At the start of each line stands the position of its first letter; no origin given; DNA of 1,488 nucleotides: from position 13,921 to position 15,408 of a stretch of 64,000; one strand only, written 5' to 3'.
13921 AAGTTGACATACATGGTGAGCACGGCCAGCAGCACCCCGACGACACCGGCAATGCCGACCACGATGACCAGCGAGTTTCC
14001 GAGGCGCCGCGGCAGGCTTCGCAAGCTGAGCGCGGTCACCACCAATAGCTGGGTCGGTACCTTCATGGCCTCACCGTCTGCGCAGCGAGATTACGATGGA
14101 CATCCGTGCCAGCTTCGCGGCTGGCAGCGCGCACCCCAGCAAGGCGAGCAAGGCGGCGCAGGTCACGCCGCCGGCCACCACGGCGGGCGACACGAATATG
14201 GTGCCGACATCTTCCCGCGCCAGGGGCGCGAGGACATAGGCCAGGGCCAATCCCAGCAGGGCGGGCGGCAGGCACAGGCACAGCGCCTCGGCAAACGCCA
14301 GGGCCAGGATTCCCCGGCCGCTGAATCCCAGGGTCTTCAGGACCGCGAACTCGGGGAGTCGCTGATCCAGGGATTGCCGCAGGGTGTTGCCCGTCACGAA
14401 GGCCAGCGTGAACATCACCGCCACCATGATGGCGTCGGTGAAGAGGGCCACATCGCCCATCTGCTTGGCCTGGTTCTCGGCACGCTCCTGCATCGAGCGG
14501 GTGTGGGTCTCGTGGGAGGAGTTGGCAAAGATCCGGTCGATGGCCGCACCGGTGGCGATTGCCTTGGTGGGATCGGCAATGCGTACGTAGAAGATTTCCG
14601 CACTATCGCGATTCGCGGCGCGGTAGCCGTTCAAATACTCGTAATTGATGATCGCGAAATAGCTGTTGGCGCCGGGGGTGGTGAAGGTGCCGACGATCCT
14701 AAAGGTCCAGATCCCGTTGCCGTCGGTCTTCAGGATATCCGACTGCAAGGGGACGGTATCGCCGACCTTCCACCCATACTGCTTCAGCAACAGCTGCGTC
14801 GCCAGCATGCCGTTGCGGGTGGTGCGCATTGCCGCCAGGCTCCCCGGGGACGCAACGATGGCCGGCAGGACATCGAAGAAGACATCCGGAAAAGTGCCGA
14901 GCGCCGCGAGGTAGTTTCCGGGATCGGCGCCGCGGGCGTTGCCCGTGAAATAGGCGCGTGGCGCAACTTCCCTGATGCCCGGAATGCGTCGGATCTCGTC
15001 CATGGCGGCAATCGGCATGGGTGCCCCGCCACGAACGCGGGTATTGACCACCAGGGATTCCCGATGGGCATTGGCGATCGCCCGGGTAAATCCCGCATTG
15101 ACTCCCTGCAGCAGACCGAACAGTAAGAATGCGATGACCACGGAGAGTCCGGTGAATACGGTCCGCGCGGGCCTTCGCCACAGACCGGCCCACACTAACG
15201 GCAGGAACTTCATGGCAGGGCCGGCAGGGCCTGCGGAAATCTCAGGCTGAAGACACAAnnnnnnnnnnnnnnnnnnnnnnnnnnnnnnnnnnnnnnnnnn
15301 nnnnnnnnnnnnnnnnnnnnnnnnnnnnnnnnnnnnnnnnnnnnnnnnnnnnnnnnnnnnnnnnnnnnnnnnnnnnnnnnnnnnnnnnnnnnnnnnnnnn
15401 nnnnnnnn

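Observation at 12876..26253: Divergent sigma54 two-component / multi-FtsX ABC locus: candidate transporter-coupled (Bce-like) sensing system with a secreted-protein tail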

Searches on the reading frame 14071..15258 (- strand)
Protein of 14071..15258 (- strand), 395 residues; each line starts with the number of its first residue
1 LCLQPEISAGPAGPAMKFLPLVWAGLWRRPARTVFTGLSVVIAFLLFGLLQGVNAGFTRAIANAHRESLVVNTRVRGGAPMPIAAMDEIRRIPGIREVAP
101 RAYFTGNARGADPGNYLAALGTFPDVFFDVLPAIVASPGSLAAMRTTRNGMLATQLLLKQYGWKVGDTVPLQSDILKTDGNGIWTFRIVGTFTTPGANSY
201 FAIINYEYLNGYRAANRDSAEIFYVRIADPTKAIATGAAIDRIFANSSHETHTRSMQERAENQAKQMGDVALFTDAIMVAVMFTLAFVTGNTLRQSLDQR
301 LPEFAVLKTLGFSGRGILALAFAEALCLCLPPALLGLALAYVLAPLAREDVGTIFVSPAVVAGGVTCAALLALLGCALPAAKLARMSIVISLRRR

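Call 4: search_protein_families(library=pfam, proteins=[window:14071-15258:-], max_evalue=0.01)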
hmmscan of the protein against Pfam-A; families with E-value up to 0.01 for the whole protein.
window:14071-15258:- (395 aa): 1 family
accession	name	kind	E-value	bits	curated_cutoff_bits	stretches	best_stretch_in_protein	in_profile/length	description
PF02687.27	FtsX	-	1.3e-14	54.7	25.5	1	277-388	3-120/120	FtsX-like permease C-terminal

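Call 5: search_protein_families(library=ncbifam, proteins=[window:14071-15258:-], max_evalue=0.01)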
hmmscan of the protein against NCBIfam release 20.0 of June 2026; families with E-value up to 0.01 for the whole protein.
window:14071-15258:- (395 aa): 1 family
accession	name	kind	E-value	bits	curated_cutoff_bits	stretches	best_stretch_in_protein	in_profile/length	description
TIGR03434.1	ADOP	subfamily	2.7e-06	25.8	622.3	1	217-394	623-802/803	ADOP family duplicated permease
